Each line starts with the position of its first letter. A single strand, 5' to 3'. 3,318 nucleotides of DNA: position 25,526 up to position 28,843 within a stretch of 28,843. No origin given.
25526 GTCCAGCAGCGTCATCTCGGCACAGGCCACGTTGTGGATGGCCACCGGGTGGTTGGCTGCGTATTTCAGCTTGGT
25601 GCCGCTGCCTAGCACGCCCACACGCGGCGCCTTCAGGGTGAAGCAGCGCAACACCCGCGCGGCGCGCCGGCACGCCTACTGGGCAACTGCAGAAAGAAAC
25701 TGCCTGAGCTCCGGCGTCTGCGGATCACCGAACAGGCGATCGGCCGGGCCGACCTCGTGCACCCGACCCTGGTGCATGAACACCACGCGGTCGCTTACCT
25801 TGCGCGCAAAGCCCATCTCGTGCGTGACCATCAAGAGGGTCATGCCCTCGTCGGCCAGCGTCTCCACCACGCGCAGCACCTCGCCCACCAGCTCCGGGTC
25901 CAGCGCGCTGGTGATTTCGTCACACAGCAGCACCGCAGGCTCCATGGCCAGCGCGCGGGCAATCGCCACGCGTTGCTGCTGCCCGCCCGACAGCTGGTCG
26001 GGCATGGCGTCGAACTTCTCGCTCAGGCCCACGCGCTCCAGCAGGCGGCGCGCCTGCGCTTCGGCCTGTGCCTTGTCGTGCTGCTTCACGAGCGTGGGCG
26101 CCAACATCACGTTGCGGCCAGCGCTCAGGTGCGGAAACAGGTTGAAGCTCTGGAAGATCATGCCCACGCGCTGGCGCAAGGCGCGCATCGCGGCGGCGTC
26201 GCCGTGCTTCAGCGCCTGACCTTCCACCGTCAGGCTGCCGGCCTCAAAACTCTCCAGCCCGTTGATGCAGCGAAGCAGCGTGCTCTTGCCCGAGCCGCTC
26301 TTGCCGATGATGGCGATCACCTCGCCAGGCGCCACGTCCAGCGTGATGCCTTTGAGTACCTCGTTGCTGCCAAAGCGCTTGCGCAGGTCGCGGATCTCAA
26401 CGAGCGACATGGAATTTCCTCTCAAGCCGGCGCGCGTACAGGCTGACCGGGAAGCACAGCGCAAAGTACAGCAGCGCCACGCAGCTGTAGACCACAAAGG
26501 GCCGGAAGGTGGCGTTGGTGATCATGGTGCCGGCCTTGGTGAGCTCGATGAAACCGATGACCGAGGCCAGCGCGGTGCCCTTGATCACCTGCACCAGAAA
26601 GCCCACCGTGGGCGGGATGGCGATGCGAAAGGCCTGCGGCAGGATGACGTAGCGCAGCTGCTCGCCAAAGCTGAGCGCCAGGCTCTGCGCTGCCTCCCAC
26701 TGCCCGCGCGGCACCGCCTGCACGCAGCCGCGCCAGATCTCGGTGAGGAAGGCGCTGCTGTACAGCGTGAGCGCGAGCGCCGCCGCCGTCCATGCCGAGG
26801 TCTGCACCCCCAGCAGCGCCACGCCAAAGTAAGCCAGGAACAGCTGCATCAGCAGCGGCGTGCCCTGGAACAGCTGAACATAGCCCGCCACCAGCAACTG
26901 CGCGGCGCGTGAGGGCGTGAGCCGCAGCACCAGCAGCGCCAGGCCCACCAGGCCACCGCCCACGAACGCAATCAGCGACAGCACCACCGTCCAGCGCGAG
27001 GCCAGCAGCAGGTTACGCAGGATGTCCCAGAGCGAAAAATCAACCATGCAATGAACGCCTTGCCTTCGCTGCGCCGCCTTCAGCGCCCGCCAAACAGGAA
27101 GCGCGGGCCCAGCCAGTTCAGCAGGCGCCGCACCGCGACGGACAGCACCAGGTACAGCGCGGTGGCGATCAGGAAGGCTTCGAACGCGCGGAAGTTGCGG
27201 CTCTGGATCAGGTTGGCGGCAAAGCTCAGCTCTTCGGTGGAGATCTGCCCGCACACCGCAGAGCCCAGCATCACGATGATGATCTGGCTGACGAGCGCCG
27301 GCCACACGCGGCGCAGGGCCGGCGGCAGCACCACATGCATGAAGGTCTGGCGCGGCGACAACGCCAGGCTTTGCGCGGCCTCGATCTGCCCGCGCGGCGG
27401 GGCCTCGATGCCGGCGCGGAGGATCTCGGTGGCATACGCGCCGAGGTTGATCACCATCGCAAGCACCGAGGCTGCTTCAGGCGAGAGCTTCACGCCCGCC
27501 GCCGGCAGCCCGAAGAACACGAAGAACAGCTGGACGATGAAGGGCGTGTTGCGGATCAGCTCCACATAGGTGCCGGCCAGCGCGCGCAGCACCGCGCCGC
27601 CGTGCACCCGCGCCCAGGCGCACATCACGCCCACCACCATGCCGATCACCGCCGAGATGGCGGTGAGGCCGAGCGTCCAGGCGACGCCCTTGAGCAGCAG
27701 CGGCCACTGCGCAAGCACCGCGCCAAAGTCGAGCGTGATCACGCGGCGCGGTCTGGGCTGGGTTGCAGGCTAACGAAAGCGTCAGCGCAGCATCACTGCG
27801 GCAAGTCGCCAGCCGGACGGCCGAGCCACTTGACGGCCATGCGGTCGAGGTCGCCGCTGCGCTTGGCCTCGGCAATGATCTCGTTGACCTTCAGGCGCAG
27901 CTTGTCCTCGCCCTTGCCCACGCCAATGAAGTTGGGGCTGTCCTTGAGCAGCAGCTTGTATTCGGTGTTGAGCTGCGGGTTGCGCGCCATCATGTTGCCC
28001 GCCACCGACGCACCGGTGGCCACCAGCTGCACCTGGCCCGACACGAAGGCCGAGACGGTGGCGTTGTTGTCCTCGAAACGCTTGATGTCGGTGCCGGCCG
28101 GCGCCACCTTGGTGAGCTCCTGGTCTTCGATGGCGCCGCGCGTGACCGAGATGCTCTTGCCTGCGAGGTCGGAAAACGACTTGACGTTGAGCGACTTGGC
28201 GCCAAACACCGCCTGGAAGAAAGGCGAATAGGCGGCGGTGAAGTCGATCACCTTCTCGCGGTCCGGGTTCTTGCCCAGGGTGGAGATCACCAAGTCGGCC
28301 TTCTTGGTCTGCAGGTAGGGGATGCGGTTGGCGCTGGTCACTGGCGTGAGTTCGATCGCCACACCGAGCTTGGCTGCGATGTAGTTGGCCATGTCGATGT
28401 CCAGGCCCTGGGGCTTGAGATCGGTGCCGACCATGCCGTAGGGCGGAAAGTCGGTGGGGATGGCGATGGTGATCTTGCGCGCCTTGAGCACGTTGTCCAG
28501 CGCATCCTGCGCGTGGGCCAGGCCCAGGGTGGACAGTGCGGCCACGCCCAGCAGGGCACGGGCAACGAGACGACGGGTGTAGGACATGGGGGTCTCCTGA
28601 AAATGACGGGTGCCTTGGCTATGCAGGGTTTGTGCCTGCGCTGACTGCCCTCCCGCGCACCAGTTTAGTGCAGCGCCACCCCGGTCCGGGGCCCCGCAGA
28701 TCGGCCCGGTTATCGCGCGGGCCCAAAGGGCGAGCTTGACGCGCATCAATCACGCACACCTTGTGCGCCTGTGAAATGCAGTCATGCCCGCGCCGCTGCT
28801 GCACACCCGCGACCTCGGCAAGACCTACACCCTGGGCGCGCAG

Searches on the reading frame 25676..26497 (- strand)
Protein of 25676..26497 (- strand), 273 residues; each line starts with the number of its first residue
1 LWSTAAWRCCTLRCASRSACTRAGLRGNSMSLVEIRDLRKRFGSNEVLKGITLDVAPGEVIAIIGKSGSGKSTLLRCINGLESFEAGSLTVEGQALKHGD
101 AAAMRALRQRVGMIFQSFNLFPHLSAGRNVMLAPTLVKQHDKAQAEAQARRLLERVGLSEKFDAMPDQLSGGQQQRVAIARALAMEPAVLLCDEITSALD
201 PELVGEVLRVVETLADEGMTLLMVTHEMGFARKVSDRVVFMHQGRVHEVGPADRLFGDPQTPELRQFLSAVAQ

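Call 18: search_protein_families(library=pfam, proteins=[window:25676-26497:-], max_evalue=0.01)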
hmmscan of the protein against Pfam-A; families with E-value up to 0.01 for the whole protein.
window:25676-26497:- (273 aa): 10 families
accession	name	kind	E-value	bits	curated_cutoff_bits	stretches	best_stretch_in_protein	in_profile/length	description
PF00005.33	ABC_tran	-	8.4e-38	130.5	25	1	48-197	1-137/137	ABC transporter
PF13304.12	AAA_21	-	1.1e-09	39.3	27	2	61-84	2-25/304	AAA domain, putative AbiEii toxin, Type IV TA system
PF02463.25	SMC_N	-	1.9e-09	37.7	40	1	59-239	25-209/220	RecF/RecN/SMC N terminal domain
PF09818.15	ABC_ATPase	-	1.3e-05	24.8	23.2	0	167-249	156-254/283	P-loop domain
PF13555.12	AAA_29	-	0.00018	21.6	27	1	52-75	16-39/61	P-loop containing region of AAA domain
PF13191.12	AAA_16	-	0.0004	21.4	32.6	1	59-198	25-144/167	AAA ATPase domain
PF13401.12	AAA_22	-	0.0011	19.8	27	1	60-212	7-109/130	AAA domain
PF13476.12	AAA_23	-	0.0026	18.9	27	1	53-79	15-40/201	AAA domain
PF20703.3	nSTAND1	-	0.0046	17.1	27.1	1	42-77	17-52/379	Novel STAND NTPase 1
PF03193.22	RsgA_GTPase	-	0.0064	16.8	30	0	58-89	106-137/174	RsgA GTPase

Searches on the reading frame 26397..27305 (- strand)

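Call 18: search_protein_families(library=pfam, proteins=[window:26397-27305:-], max_evalue=0.01)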
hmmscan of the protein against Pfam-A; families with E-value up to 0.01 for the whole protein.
window:26397-27305:- (302 aa): 1 family
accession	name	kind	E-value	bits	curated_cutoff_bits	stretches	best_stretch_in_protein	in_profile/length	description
PF00528.27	BPD_transp_1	-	4.6e-16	59.5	26.4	1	129-298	10-182/184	Binding-protein-dependent transport system inner membrane component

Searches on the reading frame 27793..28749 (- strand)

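Call 18: search_protein_families(library=pfam, proteins=[window:27793-28749:-], max_evalue=0.01)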
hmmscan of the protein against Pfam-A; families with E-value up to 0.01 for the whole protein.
window:27793-28749:- (318 aa): 3 families
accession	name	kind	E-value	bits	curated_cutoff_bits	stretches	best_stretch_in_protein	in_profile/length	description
PF00497.25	SBP_bac_3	-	9e-31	106.8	26.4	1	93-310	1-131/132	Bacterial extracellular solute-binding proteins, family 3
PF09084.16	NMT1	-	0.00028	21.3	20.5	1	129-254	20-156/216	NMT1/THI5 like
PF10613.14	Lig_chan-Glu_bd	-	0.00054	20.5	30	1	145-175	73-103/115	Ligated ion channel L-glutamate- and glycine-binding site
